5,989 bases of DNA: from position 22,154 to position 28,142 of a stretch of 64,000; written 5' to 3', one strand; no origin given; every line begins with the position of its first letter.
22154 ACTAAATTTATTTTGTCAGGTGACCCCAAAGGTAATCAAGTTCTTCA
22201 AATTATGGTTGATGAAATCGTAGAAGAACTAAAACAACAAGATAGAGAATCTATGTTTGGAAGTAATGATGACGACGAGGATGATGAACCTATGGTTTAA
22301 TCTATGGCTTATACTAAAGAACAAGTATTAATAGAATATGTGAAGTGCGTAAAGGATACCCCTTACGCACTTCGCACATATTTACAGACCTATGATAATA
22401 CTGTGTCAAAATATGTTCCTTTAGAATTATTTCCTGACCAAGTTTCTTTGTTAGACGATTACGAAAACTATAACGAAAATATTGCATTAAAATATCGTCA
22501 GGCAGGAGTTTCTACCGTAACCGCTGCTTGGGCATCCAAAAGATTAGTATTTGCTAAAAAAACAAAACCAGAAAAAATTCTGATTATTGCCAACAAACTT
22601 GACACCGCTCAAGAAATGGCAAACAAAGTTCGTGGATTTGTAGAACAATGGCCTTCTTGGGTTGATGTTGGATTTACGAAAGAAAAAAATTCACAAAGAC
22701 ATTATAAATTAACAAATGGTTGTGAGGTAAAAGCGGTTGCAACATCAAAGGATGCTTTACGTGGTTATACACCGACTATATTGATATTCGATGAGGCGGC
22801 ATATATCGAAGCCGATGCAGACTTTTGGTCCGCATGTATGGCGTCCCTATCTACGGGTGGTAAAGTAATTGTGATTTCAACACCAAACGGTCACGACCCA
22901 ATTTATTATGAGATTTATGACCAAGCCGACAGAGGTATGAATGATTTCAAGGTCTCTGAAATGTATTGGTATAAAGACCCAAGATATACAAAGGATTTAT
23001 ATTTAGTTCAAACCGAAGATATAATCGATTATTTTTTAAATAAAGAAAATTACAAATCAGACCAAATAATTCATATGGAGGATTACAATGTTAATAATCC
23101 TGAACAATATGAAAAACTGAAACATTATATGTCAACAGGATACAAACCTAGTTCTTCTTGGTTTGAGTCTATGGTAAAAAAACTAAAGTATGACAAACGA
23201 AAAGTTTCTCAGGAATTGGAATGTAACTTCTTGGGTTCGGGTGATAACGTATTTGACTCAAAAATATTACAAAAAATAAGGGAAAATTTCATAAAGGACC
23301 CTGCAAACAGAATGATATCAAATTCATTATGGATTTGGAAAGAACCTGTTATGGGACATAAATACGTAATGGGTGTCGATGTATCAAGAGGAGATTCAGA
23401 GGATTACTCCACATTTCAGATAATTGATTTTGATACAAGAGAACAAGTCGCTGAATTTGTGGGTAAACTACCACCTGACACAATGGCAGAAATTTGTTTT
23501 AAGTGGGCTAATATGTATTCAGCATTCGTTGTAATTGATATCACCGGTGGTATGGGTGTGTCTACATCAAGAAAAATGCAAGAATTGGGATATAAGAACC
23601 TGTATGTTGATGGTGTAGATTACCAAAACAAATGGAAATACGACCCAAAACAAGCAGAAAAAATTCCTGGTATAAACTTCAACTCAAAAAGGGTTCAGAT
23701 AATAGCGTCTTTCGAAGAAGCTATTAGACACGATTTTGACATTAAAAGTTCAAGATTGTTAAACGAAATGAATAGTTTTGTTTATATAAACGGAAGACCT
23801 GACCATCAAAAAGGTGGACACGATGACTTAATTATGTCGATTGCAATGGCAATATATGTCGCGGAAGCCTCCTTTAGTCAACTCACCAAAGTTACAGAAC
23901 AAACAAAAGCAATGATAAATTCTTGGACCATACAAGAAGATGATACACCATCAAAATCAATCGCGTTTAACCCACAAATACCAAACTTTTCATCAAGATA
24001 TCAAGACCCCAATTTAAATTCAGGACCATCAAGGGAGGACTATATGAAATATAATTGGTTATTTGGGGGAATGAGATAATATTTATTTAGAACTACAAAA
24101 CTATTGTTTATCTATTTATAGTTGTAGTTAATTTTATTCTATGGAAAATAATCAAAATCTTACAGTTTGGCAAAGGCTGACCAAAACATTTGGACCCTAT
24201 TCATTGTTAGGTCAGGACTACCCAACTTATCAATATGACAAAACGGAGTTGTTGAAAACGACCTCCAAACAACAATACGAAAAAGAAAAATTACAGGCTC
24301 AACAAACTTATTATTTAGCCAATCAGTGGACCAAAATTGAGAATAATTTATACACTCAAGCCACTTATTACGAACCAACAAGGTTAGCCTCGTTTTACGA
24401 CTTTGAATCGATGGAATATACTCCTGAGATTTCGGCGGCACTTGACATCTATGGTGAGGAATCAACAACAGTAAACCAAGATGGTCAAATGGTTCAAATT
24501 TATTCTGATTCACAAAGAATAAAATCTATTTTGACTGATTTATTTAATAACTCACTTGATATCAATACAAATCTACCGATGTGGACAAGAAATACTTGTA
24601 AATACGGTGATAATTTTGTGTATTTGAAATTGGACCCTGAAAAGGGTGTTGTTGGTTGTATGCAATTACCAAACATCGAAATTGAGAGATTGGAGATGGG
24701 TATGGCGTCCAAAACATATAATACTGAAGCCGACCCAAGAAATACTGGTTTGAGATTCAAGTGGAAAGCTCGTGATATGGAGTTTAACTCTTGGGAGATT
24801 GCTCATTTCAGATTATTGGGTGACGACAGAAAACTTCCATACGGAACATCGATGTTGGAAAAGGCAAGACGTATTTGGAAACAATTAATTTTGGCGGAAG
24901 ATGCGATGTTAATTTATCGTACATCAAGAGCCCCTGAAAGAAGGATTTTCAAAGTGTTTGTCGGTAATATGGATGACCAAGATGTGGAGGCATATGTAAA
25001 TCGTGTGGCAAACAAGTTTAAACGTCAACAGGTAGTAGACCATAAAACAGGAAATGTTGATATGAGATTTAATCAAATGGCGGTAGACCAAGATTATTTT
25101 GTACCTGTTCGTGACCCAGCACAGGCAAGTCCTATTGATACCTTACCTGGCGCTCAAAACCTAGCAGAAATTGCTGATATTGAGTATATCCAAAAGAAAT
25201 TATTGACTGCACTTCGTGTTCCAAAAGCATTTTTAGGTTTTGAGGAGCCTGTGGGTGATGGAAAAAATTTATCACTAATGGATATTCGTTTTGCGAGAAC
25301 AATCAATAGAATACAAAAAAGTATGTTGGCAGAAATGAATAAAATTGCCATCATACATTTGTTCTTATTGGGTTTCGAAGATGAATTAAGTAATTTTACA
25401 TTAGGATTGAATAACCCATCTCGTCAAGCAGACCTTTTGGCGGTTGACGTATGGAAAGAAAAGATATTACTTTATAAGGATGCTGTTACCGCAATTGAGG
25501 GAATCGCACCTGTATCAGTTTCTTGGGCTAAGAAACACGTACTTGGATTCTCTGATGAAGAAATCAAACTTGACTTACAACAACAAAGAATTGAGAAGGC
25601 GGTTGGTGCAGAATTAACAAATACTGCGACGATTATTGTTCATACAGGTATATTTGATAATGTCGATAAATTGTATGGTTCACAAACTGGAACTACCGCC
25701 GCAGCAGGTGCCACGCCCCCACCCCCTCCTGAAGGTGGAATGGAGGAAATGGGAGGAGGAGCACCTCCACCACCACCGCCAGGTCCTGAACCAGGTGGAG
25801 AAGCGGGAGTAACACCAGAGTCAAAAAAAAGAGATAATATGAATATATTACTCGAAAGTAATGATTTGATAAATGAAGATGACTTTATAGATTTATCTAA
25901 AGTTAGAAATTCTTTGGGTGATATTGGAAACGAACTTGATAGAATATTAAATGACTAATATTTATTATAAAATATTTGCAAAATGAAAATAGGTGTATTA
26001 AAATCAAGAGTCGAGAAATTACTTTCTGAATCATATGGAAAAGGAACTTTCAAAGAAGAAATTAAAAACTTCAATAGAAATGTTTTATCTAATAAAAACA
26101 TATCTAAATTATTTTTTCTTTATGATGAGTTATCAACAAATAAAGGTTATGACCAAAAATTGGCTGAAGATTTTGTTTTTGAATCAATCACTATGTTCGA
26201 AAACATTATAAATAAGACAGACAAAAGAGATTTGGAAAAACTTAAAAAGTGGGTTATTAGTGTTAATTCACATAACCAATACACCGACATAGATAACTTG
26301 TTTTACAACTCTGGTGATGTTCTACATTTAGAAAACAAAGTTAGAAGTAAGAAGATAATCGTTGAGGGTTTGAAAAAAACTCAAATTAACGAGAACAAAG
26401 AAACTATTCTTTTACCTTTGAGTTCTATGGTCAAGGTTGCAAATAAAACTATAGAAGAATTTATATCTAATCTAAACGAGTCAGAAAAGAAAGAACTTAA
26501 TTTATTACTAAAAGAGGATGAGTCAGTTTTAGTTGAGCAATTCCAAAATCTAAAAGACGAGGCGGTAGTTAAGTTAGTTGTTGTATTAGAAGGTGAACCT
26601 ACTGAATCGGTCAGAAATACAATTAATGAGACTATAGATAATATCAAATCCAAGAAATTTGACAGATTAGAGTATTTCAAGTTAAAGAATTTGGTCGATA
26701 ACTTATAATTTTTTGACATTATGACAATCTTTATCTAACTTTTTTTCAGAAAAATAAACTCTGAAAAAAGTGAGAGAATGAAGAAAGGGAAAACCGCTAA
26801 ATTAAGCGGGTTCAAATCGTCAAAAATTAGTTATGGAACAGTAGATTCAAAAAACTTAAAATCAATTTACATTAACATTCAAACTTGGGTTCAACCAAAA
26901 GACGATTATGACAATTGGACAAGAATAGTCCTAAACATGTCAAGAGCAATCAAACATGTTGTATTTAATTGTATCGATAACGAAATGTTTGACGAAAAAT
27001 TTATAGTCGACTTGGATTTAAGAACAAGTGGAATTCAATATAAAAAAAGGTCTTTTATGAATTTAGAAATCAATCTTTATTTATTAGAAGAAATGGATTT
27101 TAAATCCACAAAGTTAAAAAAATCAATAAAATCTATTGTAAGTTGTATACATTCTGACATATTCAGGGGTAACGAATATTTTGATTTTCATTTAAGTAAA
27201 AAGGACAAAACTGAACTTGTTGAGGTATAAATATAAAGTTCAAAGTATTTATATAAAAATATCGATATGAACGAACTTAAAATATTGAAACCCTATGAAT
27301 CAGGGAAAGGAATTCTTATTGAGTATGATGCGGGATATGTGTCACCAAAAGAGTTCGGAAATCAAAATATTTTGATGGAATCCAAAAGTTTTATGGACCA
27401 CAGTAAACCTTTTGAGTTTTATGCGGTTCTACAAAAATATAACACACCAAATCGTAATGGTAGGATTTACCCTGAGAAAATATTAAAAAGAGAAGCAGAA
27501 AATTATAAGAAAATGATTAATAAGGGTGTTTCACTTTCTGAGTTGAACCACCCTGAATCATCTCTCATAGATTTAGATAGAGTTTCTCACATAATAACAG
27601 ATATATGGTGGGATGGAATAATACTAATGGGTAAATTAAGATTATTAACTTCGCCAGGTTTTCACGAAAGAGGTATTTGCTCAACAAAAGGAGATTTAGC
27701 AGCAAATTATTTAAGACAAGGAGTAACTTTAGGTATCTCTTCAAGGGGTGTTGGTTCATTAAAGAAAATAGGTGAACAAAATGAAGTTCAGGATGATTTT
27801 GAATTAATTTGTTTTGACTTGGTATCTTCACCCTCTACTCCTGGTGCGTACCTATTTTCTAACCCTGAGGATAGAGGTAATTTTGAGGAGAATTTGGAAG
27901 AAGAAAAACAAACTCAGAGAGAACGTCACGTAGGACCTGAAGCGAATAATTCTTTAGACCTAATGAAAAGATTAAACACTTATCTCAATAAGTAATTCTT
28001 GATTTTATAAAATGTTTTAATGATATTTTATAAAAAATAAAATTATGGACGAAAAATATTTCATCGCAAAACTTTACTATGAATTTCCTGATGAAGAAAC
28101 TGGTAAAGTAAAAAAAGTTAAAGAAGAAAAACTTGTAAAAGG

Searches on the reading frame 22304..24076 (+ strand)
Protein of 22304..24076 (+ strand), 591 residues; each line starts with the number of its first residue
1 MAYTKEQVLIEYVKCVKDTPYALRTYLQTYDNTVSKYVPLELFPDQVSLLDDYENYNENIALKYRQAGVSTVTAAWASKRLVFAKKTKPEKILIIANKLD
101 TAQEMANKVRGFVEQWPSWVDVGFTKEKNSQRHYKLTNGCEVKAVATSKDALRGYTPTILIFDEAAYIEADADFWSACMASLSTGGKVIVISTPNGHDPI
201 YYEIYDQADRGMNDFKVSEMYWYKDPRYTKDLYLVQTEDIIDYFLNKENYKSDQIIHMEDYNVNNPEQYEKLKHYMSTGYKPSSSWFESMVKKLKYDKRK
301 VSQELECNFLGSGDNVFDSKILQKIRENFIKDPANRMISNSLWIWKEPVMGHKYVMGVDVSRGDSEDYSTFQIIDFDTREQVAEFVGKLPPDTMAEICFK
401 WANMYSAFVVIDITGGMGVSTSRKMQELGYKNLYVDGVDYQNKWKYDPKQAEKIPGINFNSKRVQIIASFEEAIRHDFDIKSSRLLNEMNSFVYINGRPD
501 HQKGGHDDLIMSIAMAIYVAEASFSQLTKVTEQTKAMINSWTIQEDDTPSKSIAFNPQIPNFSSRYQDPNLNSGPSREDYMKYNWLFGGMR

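Call 7: search_protein_families(library=pfam, proteins=[window:22304-24076:+], max_evalue=0.001)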
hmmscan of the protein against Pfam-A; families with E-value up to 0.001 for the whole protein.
window:22304-24076:+ (591 aa): 2 families
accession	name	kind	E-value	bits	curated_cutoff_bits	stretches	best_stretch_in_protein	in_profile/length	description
PF03237.21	Terminase_6N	-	2.5e-14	53.9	22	1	64-323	5-214/215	Terminase large subunit, T4likevirus-type, N-terminal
PF03354.21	TerL_ATPase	-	0.00041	20.5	23.7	1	65-193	30-160/178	Terminase large subunit, ATPase domain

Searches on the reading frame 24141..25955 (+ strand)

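Call 7: search_protein_families(library=pfam, proteins=[window:24141-25955:+], max_evalue=0.001)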
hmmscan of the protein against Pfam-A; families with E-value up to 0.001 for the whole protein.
window:24141-25955:+ (605 aa): 1 family
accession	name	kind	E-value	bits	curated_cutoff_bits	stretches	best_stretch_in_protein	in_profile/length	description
PF07230.16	Portal_T4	-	2.3e-76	257.8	22.9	1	87-481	7-429/433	Bacteriophage T4-like portal protein (Gp20)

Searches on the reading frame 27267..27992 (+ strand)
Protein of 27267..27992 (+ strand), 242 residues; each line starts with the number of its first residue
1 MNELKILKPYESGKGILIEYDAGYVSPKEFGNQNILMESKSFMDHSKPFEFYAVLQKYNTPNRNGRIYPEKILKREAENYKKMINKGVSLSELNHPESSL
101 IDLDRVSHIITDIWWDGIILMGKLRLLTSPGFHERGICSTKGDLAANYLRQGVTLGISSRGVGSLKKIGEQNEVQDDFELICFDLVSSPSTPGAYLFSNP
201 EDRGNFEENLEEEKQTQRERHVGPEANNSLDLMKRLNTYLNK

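Call 7: search_protein_families(library=pfam, proteins=[window:27267-27992:+], max_evalue=0.001)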
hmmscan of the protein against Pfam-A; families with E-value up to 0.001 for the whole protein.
window:27267-27992:+ (242 aa): 1 family
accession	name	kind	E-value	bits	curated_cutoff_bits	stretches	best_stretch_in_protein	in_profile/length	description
PF03420.18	Peptidase_S77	-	1.4e-22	80.6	27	1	54-196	49-188/198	Prohead core protein serine protease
